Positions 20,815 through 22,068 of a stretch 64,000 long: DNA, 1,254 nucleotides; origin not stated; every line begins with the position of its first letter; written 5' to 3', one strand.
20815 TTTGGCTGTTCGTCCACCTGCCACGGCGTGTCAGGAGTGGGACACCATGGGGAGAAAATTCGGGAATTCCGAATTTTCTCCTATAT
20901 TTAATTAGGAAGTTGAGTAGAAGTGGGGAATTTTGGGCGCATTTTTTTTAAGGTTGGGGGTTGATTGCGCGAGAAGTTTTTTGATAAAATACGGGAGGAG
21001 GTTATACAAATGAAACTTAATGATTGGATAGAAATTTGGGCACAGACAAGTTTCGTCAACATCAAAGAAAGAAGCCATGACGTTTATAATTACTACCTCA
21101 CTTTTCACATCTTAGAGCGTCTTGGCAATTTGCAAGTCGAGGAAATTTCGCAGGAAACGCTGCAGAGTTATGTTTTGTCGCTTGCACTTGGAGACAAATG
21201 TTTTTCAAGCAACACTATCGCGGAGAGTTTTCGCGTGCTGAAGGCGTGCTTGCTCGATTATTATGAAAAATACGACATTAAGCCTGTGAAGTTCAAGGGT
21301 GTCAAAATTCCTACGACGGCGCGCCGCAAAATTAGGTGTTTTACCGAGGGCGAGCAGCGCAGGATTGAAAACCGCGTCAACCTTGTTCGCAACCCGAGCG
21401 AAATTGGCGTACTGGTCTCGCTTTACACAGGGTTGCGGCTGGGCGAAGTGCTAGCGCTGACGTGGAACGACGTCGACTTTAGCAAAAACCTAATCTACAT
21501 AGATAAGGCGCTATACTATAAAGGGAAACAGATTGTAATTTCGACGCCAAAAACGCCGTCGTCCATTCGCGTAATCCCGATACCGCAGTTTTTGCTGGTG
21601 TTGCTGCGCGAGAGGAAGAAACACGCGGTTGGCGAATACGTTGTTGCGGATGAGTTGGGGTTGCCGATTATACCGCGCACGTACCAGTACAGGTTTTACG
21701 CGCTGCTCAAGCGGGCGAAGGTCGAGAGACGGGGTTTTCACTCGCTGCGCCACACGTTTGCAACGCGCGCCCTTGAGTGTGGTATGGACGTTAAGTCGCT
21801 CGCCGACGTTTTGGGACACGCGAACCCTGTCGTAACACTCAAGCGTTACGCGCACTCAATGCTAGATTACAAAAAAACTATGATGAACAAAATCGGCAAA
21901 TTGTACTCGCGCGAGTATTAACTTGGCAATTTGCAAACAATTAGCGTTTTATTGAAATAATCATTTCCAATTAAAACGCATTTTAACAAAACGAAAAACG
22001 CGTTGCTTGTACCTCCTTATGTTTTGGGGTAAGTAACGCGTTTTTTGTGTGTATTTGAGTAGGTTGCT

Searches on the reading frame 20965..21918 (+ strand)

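Call 11: search_protein_families(library=ncbifam, proteins=[window:20965-21918:+], max_evalue=1e-8)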
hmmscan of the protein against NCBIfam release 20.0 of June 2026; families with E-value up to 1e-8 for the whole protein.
window:20965-21918:+ (318 aa): 4 families
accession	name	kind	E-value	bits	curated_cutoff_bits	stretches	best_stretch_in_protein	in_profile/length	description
NF040815.2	recomb_XerA_Arch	equivalog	9.8e-24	84.3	220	1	36-304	15-260/263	site-specific tyrosine recombinase/integron integrase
TIGR02224.1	recomb_XerC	equivalog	1.6e-16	60.6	335.15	1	51-300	33-279/295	tyrosine recombinase XerC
TIGR02249.1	integrase_gron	subfamily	1.4e-13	50.9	265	0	249-299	251-301/315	integron integrase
TIGR02225.1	recomb_XerD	equivalog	8.1e-09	35.2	329.6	0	57-296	37-272/290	site-specific tyrosine recombinase XerD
